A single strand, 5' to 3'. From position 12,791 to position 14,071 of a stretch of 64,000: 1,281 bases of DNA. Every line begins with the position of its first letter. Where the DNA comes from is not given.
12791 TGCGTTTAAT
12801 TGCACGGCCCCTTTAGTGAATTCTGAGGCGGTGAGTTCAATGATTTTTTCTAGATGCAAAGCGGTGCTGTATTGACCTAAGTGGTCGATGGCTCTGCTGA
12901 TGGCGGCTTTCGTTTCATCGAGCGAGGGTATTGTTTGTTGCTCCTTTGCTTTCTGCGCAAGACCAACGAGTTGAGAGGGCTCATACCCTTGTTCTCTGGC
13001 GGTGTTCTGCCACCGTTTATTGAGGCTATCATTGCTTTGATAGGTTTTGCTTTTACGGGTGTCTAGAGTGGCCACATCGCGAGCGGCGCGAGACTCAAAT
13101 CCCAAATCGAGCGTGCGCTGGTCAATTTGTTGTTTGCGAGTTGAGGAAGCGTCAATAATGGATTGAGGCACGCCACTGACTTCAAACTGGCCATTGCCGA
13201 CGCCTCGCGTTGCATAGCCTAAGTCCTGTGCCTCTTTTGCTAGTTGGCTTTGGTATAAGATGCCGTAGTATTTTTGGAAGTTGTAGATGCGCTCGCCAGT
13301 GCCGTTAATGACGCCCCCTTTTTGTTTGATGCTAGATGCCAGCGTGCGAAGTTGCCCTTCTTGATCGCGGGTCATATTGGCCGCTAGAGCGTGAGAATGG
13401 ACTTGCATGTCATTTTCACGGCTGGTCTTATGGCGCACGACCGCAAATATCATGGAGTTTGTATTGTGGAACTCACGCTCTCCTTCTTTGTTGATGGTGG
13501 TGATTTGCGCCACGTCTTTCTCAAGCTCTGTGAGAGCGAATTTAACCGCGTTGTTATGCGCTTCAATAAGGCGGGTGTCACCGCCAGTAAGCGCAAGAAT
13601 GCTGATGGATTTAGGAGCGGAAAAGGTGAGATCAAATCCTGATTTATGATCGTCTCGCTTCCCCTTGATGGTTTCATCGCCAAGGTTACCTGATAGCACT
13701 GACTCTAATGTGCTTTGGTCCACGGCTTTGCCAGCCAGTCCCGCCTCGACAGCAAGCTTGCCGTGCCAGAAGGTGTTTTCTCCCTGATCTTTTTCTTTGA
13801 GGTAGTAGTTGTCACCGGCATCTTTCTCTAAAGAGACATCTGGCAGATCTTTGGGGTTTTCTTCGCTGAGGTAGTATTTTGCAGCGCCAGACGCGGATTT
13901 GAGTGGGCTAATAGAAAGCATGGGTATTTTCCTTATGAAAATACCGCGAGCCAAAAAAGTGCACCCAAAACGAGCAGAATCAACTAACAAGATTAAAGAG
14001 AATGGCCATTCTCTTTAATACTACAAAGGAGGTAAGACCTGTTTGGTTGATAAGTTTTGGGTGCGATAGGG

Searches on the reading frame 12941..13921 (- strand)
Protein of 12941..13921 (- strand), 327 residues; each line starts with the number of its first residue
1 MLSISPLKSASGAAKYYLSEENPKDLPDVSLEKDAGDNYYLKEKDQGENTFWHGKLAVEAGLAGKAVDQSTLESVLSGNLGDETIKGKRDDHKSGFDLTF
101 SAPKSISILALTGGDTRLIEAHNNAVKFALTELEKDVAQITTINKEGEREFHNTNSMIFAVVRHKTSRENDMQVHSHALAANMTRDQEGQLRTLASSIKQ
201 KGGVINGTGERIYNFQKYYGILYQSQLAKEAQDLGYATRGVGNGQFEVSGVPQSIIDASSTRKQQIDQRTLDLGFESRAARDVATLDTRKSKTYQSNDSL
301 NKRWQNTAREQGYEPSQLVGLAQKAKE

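Call 80: search_dna_similar(query=window:12941-13921:-, collection=plasmids, mode=protein, max_rows=60, rows=best)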
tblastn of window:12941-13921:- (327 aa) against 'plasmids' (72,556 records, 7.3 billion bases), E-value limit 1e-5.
The search stops at 5000 records and this limit was reached: more records match than are counted here, and every count below describes the 5000 best-scoring records only.
Records with a match: at least 5000; places in all: 5084; records where one place covers at least 80% of the query: 4999.
Best place of each record, by identity: >=99% 1; 95-99% 2; 90-95% 7; 80-90% 15; 60-80% 26; <60% 4949.
By first word of the organism name: Escherichia 3026; Klebsiella 1017; Salmonella 373; Shigella 143; Enterobacter 104; Vibrio 68; Citrobacter 63; Serratia 53; Piscirickettsia 40; Legionella 15; and 23 more.
By predicted mobility (MOB-suite, as given by PLSDB): conjugative 4861; mobilizable 80; non-mobilizable 59.
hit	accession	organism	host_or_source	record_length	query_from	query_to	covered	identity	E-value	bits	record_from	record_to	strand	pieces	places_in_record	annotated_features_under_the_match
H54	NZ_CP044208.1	Vibrio vulnificus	Homo sapiens,blood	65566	1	327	100%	99.4%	0e+0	674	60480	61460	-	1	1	traI: conjugative transfer relaxase/helicase TraI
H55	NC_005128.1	Vibrio vulnificus YJ016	-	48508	1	327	100%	98.8%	0e+0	670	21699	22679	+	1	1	traI: conjugative transfer relaxase/helicase TraI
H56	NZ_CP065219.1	Vibrio navarrensis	Homo sapiens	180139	1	327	100%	96.6%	0e+0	658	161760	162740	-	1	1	traI: conjugative transfer relaxase/helicase TraI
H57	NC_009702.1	Vibrio vulnificus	diseased eel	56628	1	327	100%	94.8%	0e+0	648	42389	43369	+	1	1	traI: conjugative transfer relaxase/helicase TraI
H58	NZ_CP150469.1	Vibrio harveyi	-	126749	1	327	100%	94.5%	0e+0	642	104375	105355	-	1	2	traI: conjugative transfer relaxase/helicase TraI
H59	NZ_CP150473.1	Vibrio harveyi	-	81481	1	327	100%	93.0%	0e+0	637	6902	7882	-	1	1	traI: conjugative transfer relaxase/helicase TraI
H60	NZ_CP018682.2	Vibrio harveyi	Trachinotus ovatus,liver of diseased ...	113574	1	327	100%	92.7%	0e+0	628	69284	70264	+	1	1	traI: conjugative transfer relaxase/helicase TraI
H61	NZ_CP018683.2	Vibrio harveyi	Trachinotus ovatus,liver of diseased ...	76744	1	327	100%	92.4%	0e+0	631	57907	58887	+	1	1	traI: conjugative transfer relaxase/helicase TraI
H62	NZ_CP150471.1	Vibrio harveyi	Lateolabrax maculatus,cell culture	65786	1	327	100%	92.0%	0e+0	628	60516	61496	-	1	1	traI: conjugative transfer relaxase/helicase TraI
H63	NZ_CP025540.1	Vibrio harveyi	-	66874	1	327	100%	89.0%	0e+0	603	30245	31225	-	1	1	traI: conjugative transfer relaxase/helicase TraI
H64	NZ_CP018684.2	Vibrio harveyi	Trachinotus ovatus,liver of diseased ...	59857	1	327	100%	88.7%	0e+0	603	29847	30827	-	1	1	traI: conjugative transfer relaxase/helicase TraI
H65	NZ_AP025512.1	Vibrio tasmaniensis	-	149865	1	327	100%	88.1%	0e+0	610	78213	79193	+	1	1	traI: conjugative transfer relaxase/helicase TraI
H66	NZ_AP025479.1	Vibrio crassostreae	-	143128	1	327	100%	88.1%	0e+0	608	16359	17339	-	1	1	traI: conjugative transfer relaxase/helicase TraI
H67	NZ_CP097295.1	Vibrio sp. J383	Atlantic salmon,Tissue sample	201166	1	327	100%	87.5%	0e+0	605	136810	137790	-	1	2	traI: conjugative transfer relaxase/helicase TraI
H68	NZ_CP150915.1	Vibrio parahaemolyticus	Penaeus vannamei,cell culture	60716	1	327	100%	87.5%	0e+0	599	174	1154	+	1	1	traI: conjugative transfer relaxase/helicase TraI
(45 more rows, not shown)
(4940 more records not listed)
